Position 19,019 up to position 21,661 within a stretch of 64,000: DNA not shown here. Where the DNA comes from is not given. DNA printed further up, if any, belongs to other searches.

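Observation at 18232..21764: Three-gene operon: HTH-Fic / PHP-phosphoesterase fused to a split SMC-RecN-type ABC ATPase / small overlapping ORF. Candidate antiphage or abortive-infection system.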

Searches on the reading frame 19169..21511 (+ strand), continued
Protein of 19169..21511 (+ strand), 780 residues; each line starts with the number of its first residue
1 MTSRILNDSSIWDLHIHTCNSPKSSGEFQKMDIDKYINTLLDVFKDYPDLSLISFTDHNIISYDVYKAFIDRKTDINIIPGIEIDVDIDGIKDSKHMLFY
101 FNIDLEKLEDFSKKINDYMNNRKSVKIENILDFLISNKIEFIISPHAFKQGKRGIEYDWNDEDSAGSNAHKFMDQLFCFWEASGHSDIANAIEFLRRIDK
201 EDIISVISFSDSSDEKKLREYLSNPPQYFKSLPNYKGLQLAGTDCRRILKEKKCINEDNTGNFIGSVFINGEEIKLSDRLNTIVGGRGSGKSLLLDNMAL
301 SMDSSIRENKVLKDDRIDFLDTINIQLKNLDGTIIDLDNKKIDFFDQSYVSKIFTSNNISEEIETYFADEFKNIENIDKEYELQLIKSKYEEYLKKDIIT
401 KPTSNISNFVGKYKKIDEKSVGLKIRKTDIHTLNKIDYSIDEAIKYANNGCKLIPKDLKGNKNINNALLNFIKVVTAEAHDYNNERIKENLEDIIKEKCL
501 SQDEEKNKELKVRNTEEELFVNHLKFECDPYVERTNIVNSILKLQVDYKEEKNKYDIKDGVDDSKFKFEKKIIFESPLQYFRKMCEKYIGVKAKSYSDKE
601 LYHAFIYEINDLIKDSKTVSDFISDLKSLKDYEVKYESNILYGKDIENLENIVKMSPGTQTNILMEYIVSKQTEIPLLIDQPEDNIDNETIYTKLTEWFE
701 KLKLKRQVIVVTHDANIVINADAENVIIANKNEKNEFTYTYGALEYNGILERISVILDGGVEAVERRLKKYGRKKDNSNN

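Call 47: fold_search(model_id=the predicted structure, library=pdb)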
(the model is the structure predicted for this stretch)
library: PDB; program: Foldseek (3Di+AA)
matches with E <= 10: 292; with E <= 0.001: 25
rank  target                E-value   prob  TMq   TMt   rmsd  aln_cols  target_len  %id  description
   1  4ad8                  2.8e-06  1.00  0.20  0.33  23.9       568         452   11  Crystal structure of a deletion mutant of Deinococcus radiodurans RecN (released 2012-12-12)
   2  4aby_A                1.7e-05  1.00  0.22  0.42  20.6       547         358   11  Crystal structure of Deinococcus radiodurans RecN head domain (released 2012-12-12)
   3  4aby_B                1.7e-05  1.00  0.21  0.40  19.1       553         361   11  Crystal structure of Deinococcus radiodurans RecN head domain (released 2012-12-12)
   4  4aby_C                3.6e-05  1.00  0.22  0.43  22.0       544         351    9  Crystal structure of Deinococcus radiodurans RecN head domain (released 2012-12-12)
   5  8rol_A                3.6e-05  1.00  0.20  0.35  22.0       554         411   12  Human cohesin SMC3-HD(EQ)/RAD21-N complex - ATP-Mg-bound conformation - Form 2 (released 2024-09-11)
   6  8roh_A                4.5e-05  1.00  0.23  0.40  23.3       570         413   10  Human cohesin SMC3-HD(EQ)/RAD21-N complex - Apo conformation (released 2024-09-11)
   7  5dac_B                7.2e-05  1.00  0.21  0.35  21.0       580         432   11  ATP-gamma-S bound Rad50 from Chaetomium thermophilum in complex with DNA (released 2016-03-02)
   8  5dac_A                8.0e-05  1.00  0.23  0.37  19.7       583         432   11  ATP-gamma-S bound Rad50 from Chaetomium thermophilum in complex with DNA (released 2016-03-02)
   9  5dny_D                8.9e-05  1.00  0.19  0.38  25.1       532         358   12  Structure of the ATPrS-Mre11/Rad50-DNA complex (released 2016-02-24)
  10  4aby_D                1.3e-04  1.00  0.14  0.31  15.0       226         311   15  Crystal structure of Deinococcus radiodurans RecN head domain (released 2012-12-12)
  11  6zz6_B                1.3e-04  1.00  0.19  0.32  27.4       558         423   12  Cryo-EM structure of S.cerevisiae cohesin-Scc2-DNA complex (released 2020-09-30)
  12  6qpw_C                1.4e-04  1.00  0.20  0.39  22.6       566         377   10  Structural basis of cohesin ring opening (released 2020-02-05)
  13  7ug9                  1.5e-04  1.00  0.15  0.47  11.5       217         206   13  Crystal structure of RNase AM PHP domain (released 2022-08-31)
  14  9etk                  1.9e-04  1.00  0.11  0.27   9.1       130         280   18  Crystal structure of Vibrio cholerae RNase AM (released 2024-09-11)
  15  5da9_B                2.4e-04  1.00  0.23  0.40  16.5       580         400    9  ATP-gamma-S bound Rad50 from Chaetomium thermophilum in complex with the Rad50-binding domain of Mre11 (released 2016-03-02)
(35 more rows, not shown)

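Call 60: search_dna_similar(query=window:19169-21511:+, collection=phages, mode=protein, max_rows=15)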
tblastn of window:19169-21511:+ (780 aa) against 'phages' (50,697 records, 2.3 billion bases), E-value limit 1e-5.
Records with a match: 7; places in all: 7; records where one place covers at least 80% of the query: 0.
Best place of each record, by identity: <60% 7.
By first word of the organism name: Listeria 2; Yersinia 2; Microcystis 1; Vibrio 1; Streptococcus 1.
By host as written in the record: Listeria monocytogenes 2; Yersinia enterocolitica 2; Microcystis wesenbergii 1; Vibrio cyclitrophicus 10N.286.54.E11 1; Streptococcus suis ZKB4 1.
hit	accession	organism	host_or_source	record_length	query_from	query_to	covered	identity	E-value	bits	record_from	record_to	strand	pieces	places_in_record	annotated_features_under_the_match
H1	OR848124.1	Listeria phage LM 4-14-1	Listeria monocytogenes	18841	609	771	21%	30.4%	1e-9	68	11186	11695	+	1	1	record has no annotation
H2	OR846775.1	Listeria phage LM 4-11-1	Listeria monocytogenes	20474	609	771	21%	30.4%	1e-9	68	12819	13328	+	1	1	record has no annotation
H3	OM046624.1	Yersinia phage vB_YenM_42.18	Yersinia enterocolitica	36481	649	771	16%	36.3%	3e-13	80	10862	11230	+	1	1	chromosome partition protein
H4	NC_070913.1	Yersinia phage vB_YenM_42.18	Yersinia enterocolitica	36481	649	771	16%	36.3%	3e-13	80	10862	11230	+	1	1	chromosome partition protein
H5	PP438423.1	Microcystis phage Mwe-JY31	Microcystis wesenbergii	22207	655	771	15%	38.0%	4e-18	96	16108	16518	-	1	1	hypothetical protein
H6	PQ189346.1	Vibrio phage 10N.286.54.E11_PE001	Vibrio cyclitrophicus 10N.286.54.E11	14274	650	772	16%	34.1%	9e-14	82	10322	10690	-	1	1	hypothetical protein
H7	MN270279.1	Streptococcus phage phi-SsuZKB4_rum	Streptococcus suis ZKB4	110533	676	771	12%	35.4%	1e-9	68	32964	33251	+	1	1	hypothetical protein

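Call 61: search_dna_similar(query=window:19169-21511:+, collection=plasmids, mode=protein, max_rows=20)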
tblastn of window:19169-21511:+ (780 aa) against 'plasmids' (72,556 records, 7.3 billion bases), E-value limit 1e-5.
Records with a match: 1116; places in all: 1164; records where one place covers at least 80% of the query: 0.
Best place of each record, by identity: <60% 1116.
By first word of the organism name: Escherichia 353; Klebsiella 338; Enterobacter 53; Piscirickettsia 34; Salmonella 32; Citrobacter 28; Pseudomonas 21; Serratia 21; Raoultella 18; Yersinia 17; and 63 more.
By predicted mobility (MOB-suite, as given by PLSDB): conjugative 805; non-mobilizable 198; mobilizable 113.
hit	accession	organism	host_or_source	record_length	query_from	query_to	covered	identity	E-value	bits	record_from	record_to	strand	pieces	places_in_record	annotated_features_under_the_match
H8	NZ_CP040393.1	Kosakonia radicincitans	Homo sapiens,blood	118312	228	772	49%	31.1%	3e-20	166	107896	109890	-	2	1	TrlF family AAA-like ATPase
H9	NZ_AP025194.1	Comamonas thiooxydans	-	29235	511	771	33%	24.8%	8e-12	77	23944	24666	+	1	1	none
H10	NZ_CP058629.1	Chitinibacter bivalviorum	Anodonta arcaeformis,Mono-bacterial ...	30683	524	771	32%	25.2%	1e-10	74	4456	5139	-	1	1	TrlF family AAA-like ATPase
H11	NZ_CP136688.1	Sulfitobacter sp. LC.270.F.C4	Macrocystis pyrifera gametophyte,Whole ...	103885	608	769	21%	38.6%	2e-15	89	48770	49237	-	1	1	TrlF family AAA-like ATPase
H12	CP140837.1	Rhizobium beringeri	Trifolium pratense,whole organism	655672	608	769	21%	37.3%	2e-14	86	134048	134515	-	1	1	hypothetical protein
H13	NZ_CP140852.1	Rhizobium beringeri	Trifolium pratense,whole organism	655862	608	769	21%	37.3%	3e-14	85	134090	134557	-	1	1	TrlF family AAA-like ATPase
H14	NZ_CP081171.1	Phaeobacter inhibens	-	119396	611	769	20%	38.0%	2e-14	86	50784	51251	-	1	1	TrlF family AAA-like ATPase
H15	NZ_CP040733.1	Staphylococcus hominis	Homo sapiens,bacterial colony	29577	609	771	21%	37.0%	5e-16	91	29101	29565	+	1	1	TrlF family AAA-like ATPase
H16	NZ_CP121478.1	Staphylococcus epidermidis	Homo sapiens,Driveline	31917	616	771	20%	38.5%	9e-19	100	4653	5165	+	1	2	TrlF family AAA-like ATPase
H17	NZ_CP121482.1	Staphylococcus epidermidis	Homo sapiens,Forehead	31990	616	771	20%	38.5%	9e-19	100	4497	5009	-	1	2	TrlF family AAA-like ATPase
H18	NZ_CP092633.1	Klebsiella variicola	Philodendron erubescens,Pure ...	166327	613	772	21%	37.4%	7e-21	106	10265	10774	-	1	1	TrlF family AAA-like ATPase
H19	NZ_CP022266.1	Xanthomonas citri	Cowpea,cell culture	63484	524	771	32%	24.0%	1e-9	70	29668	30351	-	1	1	TrlF family AAA-like ATPase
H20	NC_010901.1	Lactococcus lactis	-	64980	616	771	20%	38.1%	1e-20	105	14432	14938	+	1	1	TrlF family AAA-like ATPase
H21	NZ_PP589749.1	Lactococcus sp.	Bacterial culture,Dairy environment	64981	616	771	20%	38.1%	1e-20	105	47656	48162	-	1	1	TrlF family AAA-like ATPase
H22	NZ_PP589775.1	Lactococcus sp.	Bacterial culture,Dairy environment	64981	616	771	20%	38.1%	1e-20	105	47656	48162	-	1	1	TrlF family AAA-like ATPase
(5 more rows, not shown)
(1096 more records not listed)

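Call 62: get_annotated_region(hit=H18, flank=7000)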
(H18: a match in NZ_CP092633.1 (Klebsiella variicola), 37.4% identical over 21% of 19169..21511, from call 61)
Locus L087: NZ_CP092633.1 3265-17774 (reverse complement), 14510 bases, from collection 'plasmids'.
description: Klebsiella variicola subsp. variicola strain ML.9ba2 plasmid pML9ba2, complete sequence
organism: Klebsiella variicola (NCBI taxid 2590157)
taxonomy: Bacteria; Pseudomonadota; Gammaproteobacteria; Enterobacterales; Enterobacteriaceae; Klebsiella; Klebsiella variicola
host: -; source: Philodendron erubescens,Pure isolate,Aerial roots; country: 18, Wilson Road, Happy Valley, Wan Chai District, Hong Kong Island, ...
typing (MOB-suite, as given by PLSDB): conjugative; replicon IncFIB,IncFII,rep_cluster_2183; relaxase MOBF,MOBF; mating-pair formation MPF_F
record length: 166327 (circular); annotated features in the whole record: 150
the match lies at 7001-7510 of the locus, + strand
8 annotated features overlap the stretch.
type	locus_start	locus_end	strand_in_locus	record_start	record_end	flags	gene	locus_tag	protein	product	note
CDS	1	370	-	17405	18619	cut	-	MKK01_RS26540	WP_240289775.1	hypothetical protein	-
CDS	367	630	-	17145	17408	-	-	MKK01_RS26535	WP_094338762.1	hypothetical protein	-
CDS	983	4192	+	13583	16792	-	-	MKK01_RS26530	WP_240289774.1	hypothetical protein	-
CDS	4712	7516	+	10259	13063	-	-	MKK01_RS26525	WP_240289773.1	TrlF family AAA-like ATPase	-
CDS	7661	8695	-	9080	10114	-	-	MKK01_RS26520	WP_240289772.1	Abi family protein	-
CDS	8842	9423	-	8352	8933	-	-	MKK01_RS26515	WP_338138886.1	hypothetical protein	-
CDS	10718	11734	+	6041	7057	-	-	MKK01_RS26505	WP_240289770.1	hypothetical protein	-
CDS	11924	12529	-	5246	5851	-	-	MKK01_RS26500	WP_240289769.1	hypothetical protein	-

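Call 63: get_annotated_region(hit=H20, flank=6000)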
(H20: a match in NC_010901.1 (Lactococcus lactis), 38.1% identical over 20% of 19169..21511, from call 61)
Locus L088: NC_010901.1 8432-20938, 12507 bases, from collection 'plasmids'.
description: Lactococcus lactis plasmid pNP40, complete sequence
organism: Lactococcus lactis (NCBI taxid 1358)
taxonomy: Bacteria; Bacillota; Bacilli; Lactobacillales; Streptococcaceae; Lactococcus; Lactococcus lactis
host: -; source: -; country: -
typing (MOB-suite, as given by PLSDB): conjugative; replicon rep_cluster_571; relaxase MOB_Unknown; mating-pair formation MPF_T
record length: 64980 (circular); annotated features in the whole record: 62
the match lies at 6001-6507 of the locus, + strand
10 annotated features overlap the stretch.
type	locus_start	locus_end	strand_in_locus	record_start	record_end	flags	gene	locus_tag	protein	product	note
CDS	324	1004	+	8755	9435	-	-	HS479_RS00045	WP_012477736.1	IS6-like element ISS1D family transposase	GO:0006313 - DNA transposition [Evidence IEA]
CDS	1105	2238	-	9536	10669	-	-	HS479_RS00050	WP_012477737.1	hypothetical protein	-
CDS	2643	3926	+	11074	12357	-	-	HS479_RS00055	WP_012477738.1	DUF2130 domain-containing protein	-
CDS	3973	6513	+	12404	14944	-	-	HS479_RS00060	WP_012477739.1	TrlF family AAA-like ATPase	-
CDS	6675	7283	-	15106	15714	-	-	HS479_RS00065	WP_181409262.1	hypothetical protein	-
CDS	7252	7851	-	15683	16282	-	-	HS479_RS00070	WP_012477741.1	recombinase family protein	GO:0006310 - DNA recombination [Evidence IEA]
CDS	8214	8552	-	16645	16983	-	-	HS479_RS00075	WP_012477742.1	bacteriocin immunity protein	GO:0030153 - bacteriocin immunity [Evidence IEA]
CDS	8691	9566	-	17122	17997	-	-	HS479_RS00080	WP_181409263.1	hypothetical protein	-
CDS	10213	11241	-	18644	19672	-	-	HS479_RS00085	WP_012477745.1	Abi family protein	-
CDS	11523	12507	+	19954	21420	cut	-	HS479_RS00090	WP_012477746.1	Y-family DNA polymerase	-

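Call 89: find_related_loci(query=A1, collection=viral_contigs, flank=6000)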
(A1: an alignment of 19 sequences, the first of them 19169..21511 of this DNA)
Query A1 (780 aa) in viral_contigs; peptide patterns used: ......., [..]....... (x = any residue, [..] = any of these).
600 stretches matched a pattern (row limit reached: there are more); 25 encode a relative of the query (tblastn E <= 1e-3); 25 distinct loci.
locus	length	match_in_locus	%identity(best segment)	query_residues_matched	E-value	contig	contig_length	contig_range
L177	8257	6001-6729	34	589-774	4e-27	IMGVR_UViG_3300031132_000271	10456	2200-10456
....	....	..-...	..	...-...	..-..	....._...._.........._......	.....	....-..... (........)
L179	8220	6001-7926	40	228-780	2e-23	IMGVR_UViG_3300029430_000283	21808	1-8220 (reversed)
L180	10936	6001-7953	42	228-771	7e-23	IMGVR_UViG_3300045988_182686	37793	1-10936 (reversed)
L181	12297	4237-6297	39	210-774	2e-21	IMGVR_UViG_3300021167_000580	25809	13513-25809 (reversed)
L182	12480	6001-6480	38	639-773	5e-21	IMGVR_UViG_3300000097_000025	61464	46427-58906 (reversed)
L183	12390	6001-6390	35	650-772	7e-19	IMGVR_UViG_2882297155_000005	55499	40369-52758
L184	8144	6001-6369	35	652-771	1e-17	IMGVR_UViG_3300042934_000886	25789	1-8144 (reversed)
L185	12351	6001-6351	38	653-772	8e-17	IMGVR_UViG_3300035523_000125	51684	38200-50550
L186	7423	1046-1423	34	644-772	6e-17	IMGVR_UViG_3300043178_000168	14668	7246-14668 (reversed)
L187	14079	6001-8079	35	176-770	2e-16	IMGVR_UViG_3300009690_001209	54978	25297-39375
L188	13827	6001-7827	34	268-772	2e-15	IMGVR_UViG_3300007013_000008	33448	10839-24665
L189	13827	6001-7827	34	268-772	1e-15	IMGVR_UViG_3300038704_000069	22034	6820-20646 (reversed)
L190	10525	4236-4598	34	655-778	2e-15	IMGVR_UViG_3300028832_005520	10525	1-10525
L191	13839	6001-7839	32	264-772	4e-15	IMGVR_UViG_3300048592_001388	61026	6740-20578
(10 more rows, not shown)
